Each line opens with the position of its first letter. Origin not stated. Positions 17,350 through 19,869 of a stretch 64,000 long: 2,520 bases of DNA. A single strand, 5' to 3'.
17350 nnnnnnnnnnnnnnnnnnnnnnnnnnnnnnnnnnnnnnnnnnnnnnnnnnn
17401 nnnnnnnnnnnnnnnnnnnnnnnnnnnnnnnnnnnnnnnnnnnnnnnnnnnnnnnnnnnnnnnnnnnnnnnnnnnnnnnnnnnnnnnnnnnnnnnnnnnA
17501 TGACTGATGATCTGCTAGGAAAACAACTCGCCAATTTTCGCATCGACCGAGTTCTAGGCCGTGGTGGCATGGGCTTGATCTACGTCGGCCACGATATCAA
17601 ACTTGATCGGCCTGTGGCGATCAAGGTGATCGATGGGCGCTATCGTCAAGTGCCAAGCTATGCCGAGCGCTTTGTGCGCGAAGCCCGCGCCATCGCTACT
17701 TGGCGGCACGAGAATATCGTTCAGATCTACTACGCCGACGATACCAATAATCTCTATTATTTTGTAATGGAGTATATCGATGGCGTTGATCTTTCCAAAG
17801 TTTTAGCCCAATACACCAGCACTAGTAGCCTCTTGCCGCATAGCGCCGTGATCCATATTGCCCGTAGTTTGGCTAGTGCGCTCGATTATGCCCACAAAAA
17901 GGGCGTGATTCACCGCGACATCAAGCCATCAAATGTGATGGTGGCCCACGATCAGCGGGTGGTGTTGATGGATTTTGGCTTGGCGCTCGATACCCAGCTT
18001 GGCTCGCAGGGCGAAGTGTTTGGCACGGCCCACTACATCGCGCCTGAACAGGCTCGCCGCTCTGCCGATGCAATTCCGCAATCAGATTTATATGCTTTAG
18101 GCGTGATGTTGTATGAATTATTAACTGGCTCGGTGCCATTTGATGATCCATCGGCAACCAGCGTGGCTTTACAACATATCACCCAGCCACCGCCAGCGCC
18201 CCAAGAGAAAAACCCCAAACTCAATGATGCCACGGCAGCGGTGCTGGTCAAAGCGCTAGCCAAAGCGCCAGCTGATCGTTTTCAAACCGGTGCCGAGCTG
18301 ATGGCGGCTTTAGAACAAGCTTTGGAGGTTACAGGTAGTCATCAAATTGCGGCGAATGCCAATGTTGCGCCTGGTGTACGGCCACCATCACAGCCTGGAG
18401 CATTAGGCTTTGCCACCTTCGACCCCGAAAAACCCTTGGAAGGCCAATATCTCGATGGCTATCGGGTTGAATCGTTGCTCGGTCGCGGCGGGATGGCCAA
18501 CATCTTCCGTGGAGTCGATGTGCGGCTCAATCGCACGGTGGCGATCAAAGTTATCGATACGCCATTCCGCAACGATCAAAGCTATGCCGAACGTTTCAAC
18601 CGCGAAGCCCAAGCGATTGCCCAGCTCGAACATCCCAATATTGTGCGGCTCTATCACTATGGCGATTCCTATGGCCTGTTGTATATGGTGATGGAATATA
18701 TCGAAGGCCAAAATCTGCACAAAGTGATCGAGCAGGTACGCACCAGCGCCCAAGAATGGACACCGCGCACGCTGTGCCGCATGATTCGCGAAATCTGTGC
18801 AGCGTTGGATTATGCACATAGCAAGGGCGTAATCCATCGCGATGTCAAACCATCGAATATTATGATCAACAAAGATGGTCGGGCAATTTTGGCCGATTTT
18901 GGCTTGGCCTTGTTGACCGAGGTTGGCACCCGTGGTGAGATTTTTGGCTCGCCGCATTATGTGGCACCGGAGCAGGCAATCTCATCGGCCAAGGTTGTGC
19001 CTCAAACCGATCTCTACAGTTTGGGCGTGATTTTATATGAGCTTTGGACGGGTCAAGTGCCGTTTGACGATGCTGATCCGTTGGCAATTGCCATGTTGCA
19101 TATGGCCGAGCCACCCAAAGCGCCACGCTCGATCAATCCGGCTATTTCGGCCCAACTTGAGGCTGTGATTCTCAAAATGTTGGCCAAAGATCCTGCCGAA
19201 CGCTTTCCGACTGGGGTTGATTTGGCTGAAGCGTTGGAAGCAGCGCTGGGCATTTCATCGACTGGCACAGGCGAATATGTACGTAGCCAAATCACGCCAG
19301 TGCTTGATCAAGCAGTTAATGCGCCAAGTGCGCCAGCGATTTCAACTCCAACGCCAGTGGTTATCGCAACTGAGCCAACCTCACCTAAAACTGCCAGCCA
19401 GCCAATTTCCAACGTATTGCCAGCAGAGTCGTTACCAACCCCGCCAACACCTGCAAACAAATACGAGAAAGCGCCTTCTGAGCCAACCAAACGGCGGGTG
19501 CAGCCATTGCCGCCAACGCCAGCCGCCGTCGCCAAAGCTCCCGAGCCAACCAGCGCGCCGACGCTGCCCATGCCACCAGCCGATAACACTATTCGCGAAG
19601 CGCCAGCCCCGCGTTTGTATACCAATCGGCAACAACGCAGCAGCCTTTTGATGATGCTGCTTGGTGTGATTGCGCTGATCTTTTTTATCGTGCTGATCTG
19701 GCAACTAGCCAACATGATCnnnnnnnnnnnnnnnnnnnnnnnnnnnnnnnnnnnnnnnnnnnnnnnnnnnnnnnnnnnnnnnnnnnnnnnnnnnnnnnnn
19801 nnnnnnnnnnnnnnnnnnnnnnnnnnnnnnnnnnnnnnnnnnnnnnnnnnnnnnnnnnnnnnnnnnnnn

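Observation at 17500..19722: Ser/Thr kinase with two complete, apparently active catalytic domains in tandem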

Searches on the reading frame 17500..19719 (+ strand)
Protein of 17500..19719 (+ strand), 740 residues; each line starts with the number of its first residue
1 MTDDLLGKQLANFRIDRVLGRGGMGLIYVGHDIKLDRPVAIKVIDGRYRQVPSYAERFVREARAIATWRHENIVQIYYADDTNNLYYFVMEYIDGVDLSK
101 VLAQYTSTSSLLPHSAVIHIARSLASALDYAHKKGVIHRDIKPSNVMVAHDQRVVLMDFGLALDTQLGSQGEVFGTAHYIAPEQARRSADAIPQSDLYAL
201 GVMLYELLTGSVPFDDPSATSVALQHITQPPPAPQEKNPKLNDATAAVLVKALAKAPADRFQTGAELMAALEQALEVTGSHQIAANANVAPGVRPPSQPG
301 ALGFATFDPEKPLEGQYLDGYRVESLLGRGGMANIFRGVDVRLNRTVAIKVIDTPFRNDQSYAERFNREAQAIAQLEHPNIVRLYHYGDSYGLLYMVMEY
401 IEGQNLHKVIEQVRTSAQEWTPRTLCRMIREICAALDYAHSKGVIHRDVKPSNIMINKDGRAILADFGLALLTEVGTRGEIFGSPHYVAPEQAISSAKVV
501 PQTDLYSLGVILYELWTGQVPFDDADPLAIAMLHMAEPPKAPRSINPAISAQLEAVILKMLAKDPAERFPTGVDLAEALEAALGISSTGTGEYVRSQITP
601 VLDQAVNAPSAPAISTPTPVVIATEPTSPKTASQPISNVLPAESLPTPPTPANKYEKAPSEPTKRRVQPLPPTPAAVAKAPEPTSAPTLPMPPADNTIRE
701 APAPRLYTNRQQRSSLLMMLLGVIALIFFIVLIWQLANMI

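Call 3: search_protein_families(library=pfam, proteins=[window:17500-19719:+], max_evalue=0.01)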
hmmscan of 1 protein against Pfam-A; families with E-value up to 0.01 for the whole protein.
window:17500-19719:+ (740 aa): 11 families
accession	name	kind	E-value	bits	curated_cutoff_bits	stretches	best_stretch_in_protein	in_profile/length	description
PF00069.31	Pkinase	-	3.9e-103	344.9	31.7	2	321-569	1-252/263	Protein kinase domain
PF07714.23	PK_Tyr_Ser-Thr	-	4.2e-71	239.7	23.1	2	324-568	4-248/258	Protein tyrosine and serine/threonine kinase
PF03109.22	ABC1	-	3.2e-18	66.2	22.9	2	356-471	110-215/244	ABC1 atypical kinase-like domain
PF01636.29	APH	-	1.2e-13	51.9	23.2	1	122-162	156-197/239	Phosphotransferase enzyme family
PF17667.7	Pkinase_fungal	-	2.2e-08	33.7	24.1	1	132-183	304-363/387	Fungal protein kinase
PF14531.12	Kinase-like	-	7.7e-07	29.1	25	1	437-533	159-262/289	Kinase-like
PF01163.29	RIO1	-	1.3e-06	28.6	22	0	88-166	83-155/187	RIO domain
PF06293.20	Kdo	-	1.8e-06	28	21.3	0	396-467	94-166/207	Lipopolysaccharide kinase (Kdo/WaaP) family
PF13565.12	HTH_32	-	0.0013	19.7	33.7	0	408-433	36-60/73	Homeodomain-like domain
PF19974.5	TCAD9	-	0.0016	18.1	40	0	124-159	288-321/429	Ternary complex associated domain 9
PF13095.12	FTA2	-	0.0034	17.5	30.2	0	423-468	171-211/214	Kinetochore Sim4 complex subunit FTA2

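Call 5: search_protein_families(library=ncbifam, proteins=[window:17500-19719:+], max_evalue=0.01)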
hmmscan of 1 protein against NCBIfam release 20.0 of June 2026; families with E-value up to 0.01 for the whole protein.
window:17500-19719:+ (740 aa): 25 families
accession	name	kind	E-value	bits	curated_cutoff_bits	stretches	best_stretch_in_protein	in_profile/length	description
NF033483.0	PknB_PASTA_kin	equivalog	1.1e-186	622.2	450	2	320-610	8-299/563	Stk1 family PASTA domain-containing Ser/Thr kinase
NF052427.1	StpK7MSMEG_1200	equivalog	3.3e-122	408.9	900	2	318-598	6-284/601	serine/threonine protein kinase StpK7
NF047741.1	antiphage_MADS6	equivalog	1.8e-111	373.6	460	3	112-420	296-593/612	methylation-associated defense system protein kinase MAD6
NF009651.0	PRK13184.1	equivalog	1.2e-91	308.2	839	2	320-584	3-292/932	serine/threonine-protein kinase PknD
TIGR03903.1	TOMM_kin_cyc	equivalog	1.8e-69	234.8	705.75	2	345-581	4-251/1267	TOMM system kinase/cyclase fusion protein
NF038150.1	lanthi_synth_IV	equivalog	3.8e-62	210.8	650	2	319-582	189-456/851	class IV lanthionine synthetase LanL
NF033442.0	BREX_PglW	equivalog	1.1e-47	162.5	990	3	177-471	392-661/1391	BREX system serine/threonine kinase PglW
NF053615.1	SerThrKinAfsKStmc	equivalog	1.4e-45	156.2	1300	2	12-219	14-218/809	protein serine/threonine kinase AfsK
NF038151.1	lanthi_synth_III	equivalog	8.5e-38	130.3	575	2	12-215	221-430/833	class III lanthionine synthetase LanKC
NF043056.1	T4SS_LegK1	equivalog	1.1e-30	106.7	550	2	68-207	135-283/516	Dot/Icm T4SS effector kinase LegK1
TIGR03724.2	arch_bud32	equivalog_domain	3.2e-25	88.8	125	2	55-164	37-133/193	KEOPS complex kinase/ATPase Bud32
NF011463.0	PRK14879.1-4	equivalog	1.4e-24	86.8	188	2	361-473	60-163/237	Kae1-associated kinase Bud32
NF011464.0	PRK14879.1-7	equivalog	3e-22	79.5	246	2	340-471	32-150/221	Kae1-associated kinase Bud32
NF007174.0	PRK09605.1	equivalog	1.5e-18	66.6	447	2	55-165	380-476/535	bifunctional N(6)-L-threonylcarbamoyladenine synthase/serine/threonine protein kinase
NF011462.0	PRK14879.1-3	equivalog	6.2e-18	65.2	174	2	55-171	38-138/192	Kae1-associated kinase Bud32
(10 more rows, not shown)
